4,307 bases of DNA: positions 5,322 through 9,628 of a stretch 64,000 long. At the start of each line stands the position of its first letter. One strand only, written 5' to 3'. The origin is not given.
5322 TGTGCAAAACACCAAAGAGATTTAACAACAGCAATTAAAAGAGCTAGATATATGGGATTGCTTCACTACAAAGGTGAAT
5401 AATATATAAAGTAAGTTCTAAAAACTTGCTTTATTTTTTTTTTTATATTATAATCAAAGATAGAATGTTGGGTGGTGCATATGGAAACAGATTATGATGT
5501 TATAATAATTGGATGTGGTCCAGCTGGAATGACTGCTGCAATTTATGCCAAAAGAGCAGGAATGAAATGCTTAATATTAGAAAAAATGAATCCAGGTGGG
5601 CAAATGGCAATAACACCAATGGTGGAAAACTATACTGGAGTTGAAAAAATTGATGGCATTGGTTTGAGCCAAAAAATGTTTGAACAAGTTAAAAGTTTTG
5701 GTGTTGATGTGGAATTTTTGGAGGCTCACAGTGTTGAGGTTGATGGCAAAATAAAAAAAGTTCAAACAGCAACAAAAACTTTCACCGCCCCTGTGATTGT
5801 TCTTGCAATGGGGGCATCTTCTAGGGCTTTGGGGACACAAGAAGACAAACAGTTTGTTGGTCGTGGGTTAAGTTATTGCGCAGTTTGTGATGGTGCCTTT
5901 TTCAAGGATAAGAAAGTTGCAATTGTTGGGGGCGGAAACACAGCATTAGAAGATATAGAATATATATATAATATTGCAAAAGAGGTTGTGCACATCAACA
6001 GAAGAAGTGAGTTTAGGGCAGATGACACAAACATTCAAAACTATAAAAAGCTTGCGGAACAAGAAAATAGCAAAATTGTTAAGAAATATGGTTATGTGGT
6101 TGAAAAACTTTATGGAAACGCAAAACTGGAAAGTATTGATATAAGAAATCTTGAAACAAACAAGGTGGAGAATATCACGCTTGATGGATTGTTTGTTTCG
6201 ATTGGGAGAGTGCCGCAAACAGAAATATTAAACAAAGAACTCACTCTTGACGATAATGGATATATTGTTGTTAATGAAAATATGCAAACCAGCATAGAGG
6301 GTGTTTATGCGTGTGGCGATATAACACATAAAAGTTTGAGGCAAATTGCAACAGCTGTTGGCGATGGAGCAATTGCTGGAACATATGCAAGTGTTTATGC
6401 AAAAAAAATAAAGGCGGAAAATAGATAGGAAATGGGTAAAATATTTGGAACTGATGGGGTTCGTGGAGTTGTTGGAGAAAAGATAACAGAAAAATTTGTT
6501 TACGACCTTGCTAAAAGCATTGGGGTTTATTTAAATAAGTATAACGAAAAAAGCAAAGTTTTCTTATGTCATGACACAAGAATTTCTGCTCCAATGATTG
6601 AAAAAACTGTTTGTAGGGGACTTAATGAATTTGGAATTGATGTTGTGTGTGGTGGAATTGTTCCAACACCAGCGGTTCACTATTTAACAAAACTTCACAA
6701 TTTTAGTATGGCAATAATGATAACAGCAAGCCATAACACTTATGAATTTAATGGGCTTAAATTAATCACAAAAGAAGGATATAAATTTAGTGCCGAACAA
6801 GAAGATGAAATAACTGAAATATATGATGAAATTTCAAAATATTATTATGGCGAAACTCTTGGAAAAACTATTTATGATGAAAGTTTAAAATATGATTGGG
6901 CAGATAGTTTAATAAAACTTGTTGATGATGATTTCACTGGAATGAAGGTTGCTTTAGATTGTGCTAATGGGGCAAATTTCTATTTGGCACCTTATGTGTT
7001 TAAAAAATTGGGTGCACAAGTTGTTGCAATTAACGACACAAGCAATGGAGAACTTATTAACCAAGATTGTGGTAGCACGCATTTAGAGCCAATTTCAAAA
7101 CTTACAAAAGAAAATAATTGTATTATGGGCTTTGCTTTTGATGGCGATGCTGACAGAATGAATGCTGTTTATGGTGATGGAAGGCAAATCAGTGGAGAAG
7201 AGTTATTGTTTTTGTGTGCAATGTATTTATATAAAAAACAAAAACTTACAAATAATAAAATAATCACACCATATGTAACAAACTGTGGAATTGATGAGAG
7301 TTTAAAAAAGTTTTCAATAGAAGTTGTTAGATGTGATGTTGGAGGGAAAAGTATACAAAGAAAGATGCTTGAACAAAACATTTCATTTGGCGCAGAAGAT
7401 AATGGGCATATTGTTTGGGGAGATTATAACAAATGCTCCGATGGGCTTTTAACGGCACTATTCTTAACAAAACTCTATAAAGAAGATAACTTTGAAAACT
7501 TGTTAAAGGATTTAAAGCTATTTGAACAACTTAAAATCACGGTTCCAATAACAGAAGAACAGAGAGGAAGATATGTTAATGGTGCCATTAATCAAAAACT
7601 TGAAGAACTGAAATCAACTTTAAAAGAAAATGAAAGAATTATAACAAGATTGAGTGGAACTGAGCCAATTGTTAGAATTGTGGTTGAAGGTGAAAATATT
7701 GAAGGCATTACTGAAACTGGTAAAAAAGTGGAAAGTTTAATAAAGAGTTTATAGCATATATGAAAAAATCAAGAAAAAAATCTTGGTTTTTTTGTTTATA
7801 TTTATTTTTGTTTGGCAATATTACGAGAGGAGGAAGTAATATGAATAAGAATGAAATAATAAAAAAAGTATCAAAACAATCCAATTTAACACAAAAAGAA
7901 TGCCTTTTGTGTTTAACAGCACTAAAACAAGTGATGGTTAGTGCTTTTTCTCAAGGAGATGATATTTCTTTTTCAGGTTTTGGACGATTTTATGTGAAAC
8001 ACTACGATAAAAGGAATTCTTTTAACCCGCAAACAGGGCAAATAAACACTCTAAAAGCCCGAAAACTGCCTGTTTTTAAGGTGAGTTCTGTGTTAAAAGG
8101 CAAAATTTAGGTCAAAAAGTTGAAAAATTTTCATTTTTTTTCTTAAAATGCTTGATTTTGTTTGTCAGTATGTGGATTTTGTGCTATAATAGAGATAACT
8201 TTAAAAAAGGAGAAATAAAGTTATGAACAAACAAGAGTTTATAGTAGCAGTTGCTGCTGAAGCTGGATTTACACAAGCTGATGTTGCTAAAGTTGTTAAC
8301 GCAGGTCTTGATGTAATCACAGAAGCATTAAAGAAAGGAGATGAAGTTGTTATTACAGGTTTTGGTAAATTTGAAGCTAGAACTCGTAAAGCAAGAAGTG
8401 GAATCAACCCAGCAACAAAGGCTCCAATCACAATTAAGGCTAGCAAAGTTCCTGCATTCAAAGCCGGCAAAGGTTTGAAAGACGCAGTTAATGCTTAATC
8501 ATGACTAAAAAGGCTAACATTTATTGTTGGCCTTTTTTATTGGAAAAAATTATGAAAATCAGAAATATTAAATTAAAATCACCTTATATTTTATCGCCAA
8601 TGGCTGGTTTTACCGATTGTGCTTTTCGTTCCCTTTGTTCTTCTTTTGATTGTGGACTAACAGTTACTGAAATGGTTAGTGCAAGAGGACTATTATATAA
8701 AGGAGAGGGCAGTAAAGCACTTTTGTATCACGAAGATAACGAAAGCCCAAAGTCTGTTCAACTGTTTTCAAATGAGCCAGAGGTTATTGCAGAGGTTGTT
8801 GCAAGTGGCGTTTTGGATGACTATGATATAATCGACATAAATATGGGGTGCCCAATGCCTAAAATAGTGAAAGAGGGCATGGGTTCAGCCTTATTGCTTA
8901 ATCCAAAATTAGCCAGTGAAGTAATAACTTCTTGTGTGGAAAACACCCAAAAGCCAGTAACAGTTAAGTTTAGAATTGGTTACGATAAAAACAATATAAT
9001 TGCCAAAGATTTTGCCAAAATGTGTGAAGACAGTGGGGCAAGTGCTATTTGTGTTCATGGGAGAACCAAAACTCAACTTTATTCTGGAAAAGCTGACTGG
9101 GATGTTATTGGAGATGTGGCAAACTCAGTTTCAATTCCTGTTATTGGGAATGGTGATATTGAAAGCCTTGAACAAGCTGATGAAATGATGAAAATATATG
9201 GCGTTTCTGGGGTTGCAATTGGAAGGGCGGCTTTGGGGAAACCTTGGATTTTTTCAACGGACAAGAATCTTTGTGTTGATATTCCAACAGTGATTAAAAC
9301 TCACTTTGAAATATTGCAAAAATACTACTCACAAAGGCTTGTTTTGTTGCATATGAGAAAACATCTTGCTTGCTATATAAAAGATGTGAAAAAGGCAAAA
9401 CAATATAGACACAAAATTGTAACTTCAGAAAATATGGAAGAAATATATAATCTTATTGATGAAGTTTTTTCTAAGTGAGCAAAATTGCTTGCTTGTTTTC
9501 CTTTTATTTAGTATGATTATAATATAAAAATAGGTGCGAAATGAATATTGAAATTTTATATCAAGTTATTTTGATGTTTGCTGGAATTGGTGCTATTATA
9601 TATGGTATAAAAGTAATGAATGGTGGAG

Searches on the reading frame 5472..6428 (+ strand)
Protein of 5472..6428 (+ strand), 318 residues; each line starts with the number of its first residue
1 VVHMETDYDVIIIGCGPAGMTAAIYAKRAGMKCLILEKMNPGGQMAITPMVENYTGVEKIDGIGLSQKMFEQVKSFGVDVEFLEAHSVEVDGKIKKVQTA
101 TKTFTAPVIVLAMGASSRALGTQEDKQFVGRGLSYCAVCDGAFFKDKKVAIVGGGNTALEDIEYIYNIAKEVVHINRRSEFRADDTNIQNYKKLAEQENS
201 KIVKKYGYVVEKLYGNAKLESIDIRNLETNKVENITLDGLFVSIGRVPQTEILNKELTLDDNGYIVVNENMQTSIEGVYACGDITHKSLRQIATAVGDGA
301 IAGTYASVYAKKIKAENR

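Call 16: search_protein_families(library=pfam, proteins=[window:5472-6428:+], max_evalue=0.00001)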
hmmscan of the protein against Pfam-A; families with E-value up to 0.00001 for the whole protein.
window:5472-6428:+ (318 aa): 9 families
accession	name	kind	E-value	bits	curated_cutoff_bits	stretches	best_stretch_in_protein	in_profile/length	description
PF07992.20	Pyr_redox_2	-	1.2e-51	176.4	26.1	1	8-299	1-291/291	Pyridine nucleotide-disulphide oxidoreductase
PF13738.12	Pyr_redox_3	-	4.5e-19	69.3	30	1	82-282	101-305/305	Pyridine nucleotide-disulphide oxidoreductase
PF00890.30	FAD_binding_2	-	2.3e-10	40.7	20.4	1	9-46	1-39/414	FAD binding domain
PF01266.30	DAO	-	5.8e-09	36.4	27.9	0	9-43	1-37/353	FAD dependent oxidoreductase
PF03486.20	HI0933_like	-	1.1e-07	32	50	1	9-43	2-36/244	HI0933-like protein Rossmann domain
PF00070.33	Pyr_redox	-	2.5e-07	31.5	22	1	148-223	1-78/82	Pyridine nucleotide-disulphide oxidoreductase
PF12831.13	FAD_oxidored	-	4.5e-07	29.9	27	1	9-54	1-50/416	FAD dependent oxidoreductase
PF01494.25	FAD_binding_3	-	4.7e-07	29.8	22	1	7-72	1-65/349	FAD binding domain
PF01946.23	Thi4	-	3.5e-06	26.9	26.2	1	7-59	17-71/235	Thi4 family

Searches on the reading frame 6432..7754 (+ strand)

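Call 16: search_protein_families(library=pfam, proteins=[window:6432-7754:+], max_evalue=0.00001)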
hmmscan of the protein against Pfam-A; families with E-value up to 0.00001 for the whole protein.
window:6432-7754:+ (440 aa): 3 families
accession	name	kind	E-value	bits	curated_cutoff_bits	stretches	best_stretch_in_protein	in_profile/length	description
PF02878.22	PGM_PMM_I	-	4e-40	137.1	22.5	1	3-137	2-137/138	Phosphoglucomutase/phosphomannomutase, alpha/beta/alpha domain I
PF02880.22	PGM_PMM_III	-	8e-22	78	20.7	1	255-355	2-105/115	Phosphoglucomutase/phosphomannomutase, alpha/beta/alpha domain III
PF02879.22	PGM_PMM_II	-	7.8e-13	49.3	29.3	1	158-250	5-103/103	Phosphoglucomutase/phosphomannomutase, alpha/beta/alpha domain II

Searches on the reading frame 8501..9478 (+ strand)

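Call 16: search_protein_families(library=pfam, proteins=[window:8501-9478:+], max_evalue=0.00001)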
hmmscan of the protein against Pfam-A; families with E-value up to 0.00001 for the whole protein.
window:8501-9478:+ (325 aa): 1 family
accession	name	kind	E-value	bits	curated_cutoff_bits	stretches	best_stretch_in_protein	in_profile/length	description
PF01207.24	Dus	-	3.6e-81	273.1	20.4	1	31-320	2-303/311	Dihydrouridine synthase (Dus)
